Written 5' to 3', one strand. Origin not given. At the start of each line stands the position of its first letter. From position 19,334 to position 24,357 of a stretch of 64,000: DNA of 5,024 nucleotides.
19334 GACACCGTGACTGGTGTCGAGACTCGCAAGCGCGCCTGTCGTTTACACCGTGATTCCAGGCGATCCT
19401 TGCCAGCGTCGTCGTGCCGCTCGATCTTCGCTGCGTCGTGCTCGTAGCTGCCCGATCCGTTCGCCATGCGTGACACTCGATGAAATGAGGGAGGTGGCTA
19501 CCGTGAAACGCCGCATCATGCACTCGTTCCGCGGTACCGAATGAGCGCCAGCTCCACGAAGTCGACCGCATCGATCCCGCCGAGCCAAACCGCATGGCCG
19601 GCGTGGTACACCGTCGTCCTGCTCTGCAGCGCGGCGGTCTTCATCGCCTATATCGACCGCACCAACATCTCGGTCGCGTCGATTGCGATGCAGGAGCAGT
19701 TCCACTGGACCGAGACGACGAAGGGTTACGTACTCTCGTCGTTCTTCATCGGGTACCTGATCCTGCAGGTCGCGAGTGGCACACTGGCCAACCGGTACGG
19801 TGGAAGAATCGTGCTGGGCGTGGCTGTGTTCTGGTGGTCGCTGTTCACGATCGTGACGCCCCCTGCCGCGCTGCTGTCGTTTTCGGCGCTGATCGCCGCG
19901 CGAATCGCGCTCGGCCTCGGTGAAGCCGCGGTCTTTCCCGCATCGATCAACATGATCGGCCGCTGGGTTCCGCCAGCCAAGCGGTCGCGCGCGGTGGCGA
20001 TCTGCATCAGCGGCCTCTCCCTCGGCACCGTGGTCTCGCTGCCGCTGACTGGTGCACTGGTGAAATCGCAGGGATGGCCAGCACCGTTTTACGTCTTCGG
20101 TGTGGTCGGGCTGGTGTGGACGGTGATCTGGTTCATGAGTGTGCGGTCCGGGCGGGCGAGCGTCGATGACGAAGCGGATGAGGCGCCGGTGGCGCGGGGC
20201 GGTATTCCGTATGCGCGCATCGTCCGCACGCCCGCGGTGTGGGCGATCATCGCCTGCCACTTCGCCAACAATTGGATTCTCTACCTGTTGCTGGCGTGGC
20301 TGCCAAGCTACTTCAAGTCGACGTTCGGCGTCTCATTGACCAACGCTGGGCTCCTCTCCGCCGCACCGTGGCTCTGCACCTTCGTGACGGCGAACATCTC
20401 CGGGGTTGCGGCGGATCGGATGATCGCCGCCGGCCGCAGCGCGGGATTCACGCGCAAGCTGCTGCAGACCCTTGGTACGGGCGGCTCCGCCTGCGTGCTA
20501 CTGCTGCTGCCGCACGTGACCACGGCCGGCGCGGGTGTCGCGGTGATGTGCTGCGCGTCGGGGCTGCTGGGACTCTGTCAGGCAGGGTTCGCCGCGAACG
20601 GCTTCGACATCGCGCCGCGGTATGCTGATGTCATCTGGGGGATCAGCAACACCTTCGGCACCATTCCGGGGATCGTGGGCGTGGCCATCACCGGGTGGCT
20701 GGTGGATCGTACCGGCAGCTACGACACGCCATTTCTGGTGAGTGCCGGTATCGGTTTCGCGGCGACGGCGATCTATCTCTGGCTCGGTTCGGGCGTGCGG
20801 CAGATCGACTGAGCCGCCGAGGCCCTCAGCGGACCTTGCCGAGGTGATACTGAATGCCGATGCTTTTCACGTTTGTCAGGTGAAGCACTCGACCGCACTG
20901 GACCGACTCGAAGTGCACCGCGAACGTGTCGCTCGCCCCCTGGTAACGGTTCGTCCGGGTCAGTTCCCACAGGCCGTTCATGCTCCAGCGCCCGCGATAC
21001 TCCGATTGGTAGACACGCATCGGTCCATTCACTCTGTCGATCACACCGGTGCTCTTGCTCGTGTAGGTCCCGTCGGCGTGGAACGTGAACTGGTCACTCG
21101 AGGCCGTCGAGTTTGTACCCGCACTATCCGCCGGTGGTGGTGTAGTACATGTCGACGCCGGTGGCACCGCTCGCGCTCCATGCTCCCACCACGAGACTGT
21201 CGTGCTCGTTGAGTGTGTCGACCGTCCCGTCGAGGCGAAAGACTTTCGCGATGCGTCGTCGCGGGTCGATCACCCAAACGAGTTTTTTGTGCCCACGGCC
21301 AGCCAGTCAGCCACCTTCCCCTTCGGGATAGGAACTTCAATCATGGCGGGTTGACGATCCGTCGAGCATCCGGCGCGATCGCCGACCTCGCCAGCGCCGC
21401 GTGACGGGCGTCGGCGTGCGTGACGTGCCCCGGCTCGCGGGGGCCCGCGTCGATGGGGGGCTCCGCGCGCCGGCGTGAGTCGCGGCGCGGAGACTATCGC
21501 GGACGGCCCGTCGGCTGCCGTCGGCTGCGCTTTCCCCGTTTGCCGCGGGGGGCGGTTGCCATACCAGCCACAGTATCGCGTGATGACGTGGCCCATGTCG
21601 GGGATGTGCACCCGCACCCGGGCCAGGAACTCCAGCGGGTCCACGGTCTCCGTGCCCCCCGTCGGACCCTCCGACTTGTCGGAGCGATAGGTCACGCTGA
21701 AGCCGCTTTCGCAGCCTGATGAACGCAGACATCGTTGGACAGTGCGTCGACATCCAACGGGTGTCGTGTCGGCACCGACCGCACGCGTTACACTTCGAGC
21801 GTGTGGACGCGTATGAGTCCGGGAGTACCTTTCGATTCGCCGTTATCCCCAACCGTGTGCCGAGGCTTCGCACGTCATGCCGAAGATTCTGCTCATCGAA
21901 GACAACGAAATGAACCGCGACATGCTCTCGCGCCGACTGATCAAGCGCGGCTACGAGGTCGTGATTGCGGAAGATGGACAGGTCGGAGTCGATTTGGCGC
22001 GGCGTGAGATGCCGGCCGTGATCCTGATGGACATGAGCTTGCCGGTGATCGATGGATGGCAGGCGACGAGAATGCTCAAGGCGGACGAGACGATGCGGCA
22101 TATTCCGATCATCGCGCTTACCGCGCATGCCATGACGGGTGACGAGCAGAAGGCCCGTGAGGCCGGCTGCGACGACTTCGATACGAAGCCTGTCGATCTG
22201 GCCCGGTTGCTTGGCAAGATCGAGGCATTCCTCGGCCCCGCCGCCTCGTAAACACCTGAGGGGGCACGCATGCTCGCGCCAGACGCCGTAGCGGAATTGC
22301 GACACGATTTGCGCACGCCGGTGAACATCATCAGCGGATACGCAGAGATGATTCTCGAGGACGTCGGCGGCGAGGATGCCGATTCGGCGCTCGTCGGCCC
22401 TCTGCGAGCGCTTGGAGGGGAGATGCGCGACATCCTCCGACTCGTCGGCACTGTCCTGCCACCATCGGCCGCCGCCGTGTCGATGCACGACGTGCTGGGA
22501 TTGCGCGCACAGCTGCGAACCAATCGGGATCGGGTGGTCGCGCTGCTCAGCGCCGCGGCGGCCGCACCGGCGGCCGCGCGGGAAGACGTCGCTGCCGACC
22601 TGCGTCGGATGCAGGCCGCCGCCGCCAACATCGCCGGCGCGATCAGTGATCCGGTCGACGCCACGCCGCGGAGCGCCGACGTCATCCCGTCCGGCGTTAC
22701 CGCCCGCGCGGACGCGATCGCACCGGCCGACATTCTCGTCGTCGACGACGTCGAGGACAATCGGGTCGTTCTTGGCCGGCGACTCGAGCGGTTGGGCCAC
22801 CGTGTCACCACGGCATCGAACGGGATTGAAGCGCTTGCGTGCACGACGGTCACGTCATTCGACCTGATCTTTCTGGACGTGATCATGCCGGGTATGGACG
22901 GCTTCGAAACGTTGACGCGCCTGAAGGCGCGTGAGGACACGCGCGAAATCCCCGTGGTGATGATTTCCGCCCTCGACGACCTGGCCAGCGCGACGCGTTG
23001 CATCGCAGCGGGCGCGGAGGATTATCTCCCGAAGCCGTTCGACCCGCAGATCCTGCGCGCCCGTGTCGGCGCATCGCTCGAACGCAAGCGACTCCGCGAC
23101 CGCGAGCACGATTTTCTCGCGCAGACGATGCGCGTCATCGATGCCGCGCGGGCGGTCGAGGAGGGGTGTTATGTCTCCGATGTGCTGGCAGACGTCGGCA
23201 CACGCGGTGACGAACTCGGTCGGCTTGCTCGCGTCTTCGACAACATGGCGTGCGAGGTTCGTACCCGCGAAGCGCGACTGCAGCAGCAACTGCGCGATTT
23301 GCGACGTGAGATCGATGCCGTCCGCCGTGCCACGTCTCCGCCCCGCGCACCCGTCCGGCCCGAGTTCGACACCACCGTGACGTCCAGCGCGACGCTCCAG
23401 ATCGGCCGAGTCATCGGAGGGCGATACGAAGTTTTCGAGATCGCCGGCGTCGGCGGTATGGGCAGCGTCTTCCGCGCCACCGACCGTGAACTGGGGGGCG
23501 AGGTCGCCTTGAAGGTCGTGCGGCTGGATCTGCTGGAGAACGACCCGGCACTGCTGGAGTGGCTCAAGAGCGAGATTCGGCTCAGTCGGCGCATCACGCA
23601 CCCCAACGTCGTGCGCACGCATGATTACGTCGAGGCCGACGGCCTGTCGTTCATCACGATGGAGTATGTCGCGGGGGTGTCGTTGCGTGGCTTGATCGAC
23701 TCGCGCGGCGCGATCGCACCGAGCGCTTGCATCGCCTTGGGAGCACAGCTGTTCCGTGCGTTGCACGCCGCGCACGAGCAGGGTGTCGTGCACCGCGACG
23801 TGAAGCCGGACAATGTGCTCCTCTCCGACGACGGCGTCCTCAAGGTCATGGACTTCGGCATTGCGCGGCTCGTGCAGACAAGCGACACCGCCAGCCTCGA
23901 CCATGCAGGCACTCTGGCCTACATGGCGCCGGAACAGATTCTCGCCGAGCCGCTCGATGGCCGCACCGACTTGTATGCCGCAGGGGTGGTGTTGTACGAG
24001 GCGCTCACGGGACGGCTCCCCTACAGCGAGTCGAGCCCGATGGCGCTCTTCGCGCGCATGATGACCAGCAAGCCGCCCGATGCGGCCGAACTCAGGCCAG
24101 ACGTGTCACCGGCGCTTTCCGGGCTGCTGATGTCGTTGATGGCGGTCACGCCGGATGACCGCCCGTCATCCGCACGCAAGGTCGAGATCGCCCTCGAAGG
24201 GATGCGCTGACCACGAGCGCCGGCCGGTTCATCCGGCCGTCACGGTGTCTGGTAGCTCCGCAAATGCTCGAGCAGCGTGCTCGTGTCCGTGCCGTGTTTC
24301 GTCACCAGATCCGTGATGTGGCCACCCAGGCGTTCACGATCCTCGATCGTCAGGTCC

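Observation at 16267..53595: Seven same-orientation copies of a QueG-derived repeat (up to ~265 bp) divide 37 kb into cassette-like blocks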

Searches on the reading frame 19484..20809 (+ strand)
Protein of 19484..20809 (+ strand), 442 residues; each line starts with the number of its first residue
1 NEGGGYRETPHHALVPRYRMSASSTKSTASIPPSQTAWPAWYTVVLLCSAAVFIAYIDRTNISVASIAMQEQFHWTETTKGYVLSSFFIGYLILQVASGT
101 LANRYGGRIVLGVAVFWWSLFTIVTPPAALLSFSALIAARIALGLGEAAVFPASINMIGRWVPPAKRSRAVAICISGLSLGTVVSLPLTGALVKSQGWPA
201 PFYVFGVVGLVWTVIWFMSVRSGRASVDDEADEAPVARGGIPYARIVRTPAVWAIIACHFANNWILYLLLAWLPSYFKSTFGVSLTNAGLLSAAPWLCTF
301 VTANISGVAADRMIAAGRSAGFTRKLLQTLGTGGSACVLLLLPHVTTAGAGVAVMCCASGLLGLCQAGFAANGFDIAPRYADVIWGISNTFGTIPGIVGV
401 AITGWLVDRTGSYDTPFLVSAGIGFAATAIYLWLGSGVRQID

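Call 8: search_protein_families(library=pfam, proteins=[window:19484-20809:+], max_evalue=0.01)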
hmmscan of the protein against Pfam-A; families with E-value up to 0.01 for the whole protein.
window:19484-20809:+ (442 aa): 2 families
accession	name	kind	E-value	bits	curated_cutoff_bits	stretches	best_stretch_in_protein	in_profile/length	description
PF07690.21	MFS_1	-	1.2e-53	182.7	33.4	1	50-399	3-346/347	Major Facilitator Superfamily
PF06779.20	MFS_4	-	0.00065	19.6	26.3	1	69-430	19-362/364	Uncharacterised MFS-type transporter YbfB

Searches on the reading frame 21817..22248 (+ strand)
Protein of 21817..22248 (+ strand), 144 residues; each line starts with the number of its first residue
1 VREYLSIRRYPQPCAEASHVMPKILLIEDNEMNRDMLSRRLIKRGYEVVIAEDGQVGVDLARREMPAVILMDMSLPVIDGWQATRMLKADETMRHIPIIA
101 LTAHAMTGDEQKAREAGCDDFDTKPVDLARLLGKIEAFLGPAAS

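Call 8: search_protein_families(library=pfam, proteins=[window:21817-22248:+], max_evalue=0.01)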
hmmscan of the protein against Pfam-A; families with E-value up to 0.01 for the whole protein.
window:21817-22248:+ (144 aa): 1 family
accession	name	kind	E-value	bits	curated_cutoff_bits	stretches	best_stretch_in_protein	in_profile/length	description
PF00072.30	Response_reg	-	4.5e-23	82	30.2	1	24-135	1-110/111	Response regulator receiver domain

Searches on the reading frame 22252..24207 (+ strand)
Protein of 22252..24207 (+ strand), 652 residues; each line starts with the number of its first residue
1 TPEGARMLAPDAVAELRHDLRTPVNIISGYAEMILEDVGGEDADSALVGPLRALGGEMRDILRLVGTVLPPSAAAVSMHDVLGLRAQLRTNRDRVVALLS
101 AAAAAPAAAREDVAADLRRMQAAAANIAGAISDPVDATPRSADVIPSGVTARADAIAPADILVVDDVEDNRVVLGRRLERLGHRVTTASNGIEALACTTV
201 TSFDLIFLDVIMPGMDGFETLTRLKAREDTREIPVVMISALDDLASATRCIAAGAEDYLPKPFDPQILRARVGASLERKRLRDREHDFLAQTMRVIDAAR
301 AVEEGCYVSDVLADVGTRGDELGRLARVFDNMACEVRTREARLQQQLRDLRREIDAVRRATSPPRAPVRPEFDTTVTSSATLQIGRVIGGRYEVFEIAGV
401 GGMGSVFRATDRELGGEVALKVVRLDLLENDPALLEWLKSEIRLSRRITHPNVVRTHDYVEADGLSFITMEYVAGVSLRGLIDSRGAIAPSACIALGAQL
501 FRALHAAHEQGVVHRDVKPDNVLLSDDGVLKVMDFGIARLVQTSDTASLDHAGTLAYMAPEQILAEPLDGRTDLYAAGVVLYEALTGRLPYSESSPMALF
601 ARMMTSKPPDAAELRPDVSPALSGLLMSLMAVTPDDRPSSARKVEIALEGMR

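Call 8: search_protein_families(library=pfam, proteins=[window:22252-24207:+], max_evalue=0.01)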
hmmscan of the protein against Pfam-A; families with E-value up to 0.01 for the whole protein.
window:22252-24207:+ (652 aa): 9 families
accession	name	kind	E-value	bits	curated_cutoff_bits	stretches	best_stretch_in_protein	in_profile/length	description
PF00069.31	Pkinase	-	4.2e-50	171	31.7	1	392-641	1-255/263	Protein kinase domain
PF07714.23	PK_Tyr_Ser-Thr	-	2.5e-29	102.8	23.1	1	399-640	8-251/258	Protein tyrosine and serine/threonine kinase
PF00072.30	Response_reg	-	3.4e-27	95.2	30.2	1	161-272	1-110/111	Response regulator receiver domain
PF03109.22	ABC1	-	1.2e-07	31.5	22.9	1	466-546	143-222/244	ABC1 atypical kinase-like domain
PF00512.31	HisKA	-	2.2e-06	28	26.9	1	13-42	6-31/66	His Kinase A (phospho-acceptor) domain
PF00672.30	HAMP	-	0.00014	22.6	25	1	294-333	12-48/53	HAMP domain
PF01636.29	APH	-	0.00093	19.5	23.2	1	498-539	156-198/239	Phosphotransferase enzyme family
PF00769.24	ERM_C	-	0.0012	19.7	23.4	0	336-361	11-36/77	Ezrin/radixin/moesin family C terminal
PF14531.12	Kinase-like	-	0.0025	17.6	25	0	491-544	145-196/289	Kinase-like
